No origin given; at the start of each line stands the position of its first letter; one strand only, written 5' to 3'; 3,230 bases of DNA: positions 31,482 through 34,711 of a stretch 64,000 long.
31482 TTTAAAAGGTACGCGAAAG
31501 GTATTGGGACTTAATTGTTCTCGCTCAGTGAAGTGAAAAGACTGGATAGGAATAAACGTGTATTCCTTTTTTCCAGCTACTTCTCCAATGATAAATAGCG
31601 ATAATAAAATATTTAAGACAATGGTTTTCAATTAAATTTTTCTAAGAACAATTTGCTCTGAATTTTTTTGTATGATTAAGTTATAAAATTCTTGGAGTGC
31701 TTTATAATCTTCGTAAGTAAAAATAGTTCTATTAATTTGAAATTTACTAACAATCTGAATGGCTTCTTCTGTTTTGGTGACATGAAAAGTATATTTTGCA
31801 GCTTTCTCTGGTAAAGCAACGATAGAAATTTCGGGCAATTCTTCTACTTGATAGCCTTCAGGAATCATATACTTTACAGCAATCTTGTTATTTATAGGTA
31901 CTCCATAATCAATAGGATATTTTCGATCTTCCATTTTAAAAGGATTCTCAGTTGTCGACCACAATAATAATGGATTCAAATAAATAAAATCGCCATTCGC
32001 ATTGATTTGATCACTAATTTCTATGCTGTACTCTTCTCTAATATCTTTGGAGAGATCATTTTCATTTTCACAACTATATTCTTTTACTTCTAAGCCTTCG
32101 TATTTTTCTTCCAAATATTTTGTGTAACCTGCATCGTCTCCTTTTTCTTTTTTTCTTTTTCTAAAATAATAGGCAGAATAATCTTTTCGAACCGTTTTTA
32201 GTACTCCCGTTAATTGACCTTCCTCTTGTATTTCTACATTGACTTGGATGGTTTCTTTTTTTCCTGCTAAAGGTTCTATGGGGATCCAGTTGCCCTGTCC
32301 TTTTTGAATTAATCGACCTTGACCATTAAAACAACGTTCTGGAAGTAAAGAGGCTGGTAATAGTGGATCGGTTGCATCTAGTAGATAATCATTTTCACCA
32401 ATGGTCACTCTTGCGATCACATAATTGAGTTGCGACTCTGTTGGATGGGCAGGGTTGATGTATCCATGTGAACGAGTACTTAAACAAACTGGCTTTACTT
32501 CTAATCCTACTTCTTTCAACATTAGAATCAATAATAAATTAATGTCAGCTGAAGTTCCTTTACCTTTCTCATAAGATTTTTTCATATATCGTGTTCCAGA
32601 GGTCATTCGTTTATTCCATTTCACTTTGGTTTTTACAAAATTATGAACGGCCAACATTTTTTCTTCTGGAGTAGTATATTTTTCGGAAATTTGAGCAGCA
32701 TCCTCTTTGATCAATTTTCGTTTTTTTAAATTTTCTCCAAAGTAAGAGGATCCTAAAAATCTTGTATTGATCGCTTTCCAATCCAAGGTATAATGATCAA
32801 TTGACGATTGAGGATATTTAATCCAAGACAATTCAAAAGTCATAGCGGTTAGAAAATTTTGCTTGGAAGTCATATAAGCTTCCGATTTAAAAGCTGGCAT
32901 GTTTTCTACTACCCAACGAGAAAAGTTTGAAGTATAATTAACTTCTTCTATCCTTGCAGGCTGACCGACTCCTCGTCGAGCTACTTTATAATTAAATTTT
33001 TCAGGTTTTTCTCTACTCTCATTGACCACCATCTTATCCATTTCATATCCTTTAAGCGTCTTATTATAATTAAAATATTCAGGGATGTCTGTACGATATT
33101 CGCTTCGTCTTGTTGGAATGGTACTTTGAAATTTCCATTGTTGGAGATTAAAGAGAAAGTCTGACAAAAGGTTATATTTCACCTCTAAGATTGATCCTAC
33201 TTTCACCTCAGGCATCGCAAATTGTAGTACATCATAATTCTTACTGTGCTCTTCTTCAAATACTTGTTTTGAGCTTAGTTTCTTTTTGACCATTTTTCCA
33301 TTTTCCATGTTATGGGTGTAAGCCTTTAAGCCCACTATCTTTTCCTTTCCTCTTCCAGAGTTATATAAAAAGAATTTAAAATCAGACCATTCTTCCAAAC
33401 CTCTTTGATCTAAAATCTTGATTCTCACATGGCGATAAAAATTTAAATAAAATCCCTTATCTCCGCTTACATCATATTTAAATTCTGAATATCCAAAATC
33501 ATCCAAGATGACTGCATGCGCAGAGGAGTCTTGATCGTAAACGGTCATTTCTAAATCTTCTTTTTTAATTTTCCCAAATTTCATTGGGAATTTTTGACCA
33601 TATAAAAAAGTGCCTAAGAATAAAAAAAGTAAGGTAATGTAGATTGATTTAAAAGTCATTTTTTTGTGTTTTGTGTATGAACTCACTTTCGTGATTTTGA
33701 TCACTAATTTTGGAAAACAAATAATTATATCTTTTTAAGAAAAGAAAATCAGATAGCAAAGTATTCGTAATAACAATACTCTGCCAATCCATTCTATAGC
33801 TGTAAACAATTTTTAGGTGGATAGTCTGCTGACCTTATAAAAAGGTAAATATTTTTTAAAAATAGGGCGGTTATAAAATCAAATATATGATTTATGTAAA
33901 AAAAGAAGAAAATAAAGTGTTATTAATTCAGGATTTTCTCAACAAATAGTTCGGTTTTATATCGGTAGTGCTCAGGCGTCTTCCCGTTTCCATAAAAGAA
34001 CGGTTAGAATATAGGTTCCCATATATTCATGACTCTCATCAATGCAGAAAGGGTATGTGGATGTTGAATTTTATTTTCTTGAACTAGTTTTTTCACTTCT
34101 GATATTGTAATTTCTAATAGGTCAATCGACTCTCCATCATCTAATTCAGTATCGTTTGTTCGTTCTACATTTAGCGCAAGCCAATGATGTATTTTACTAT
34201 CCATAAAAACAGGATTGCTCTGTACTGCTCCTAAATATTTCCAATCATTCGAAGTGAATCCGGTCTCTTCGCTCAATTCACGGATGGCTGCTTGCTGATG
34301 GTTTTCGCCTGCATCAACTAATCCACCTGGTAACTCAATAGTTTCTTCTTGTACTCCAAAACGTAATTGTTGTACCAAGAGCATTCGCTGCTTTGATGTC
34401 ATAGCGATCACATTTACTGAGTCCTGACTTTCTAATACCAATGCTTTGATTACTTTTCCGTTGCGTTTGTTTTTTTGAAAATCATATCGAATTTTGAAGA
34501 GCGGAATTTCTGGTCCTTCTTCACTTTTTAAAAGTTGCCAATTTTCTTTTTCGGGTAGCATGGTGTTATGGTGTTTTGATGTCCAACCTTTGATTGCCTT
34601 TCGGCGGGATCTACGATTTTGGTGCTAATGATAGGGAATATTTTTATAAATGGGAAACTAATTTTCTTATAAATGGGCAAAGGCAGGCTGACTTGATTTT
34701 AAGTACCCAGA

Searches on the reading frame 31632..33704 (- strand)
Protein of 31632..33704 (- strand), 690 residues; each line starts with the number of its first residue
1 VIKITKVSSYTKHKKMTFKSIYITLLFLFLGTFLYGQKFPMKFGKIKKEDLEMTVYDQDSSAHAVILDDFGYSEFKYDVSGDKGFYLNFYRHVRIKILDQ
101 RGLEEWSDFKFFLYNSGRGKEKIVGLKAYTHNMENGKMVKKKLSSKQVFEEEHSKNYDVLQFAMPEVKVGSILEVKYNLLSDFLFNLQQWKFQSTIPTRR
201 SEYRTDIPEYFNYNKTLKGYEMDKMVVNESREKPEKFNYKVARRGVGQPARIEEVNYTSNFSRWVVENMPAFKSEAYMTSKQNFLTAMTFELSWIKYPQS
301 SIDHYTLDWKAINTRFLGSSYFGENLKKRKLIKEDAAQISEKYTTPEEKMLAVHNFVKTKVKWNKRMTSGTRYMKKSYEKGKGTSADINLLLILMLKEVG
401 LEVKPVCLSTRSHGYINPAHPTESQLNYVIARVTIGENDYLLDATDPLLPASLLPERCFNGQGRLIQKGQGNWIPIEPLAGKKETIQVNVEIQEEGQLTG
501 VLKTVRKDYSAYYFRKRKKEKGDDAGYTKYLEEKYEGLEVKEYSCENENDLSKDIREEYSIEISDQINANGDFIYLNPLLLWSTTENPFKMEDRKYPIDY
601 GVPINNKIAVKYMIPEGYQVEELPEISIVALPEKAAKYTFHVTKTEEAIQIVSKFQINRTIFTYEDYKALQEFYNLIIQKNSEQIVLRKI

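Call 60: search_protein_families(library=pfam, proteins=[window:31632-33704:-], max_evalue=0.0001)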
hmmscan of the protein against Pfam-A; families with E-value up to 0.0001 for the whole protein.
window:31632-33704:- (690 aa): 2 families
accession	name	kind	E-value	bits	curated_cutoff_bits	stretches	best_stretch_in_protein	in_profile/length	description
PF12969.12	DUF3857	-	9.5e-10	39.2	24.6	1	89-221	7-146/170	Domain of Unknown Function with PDB structure (DUF3857)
PF01841.26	Transglut_core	-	8.8e-07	29.6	23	1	336-411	4-80/108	Transglutaminase-like superfamily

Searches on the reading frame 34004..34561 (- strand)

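Call 60: search_protein_families(library=pfam, proteins=[window:34004-34561:-], max_evalue=0.0001)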
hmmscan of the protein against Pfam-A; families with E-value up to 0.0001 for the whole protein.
window:34004-34561:- (185 aa): 1 family
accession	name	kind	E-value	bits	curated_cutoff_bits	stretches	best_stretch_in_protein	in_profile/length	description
PF00293.34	NUDIX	-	9.7e-18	64.9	21.1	1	46-156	3-118/134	NUDIX domain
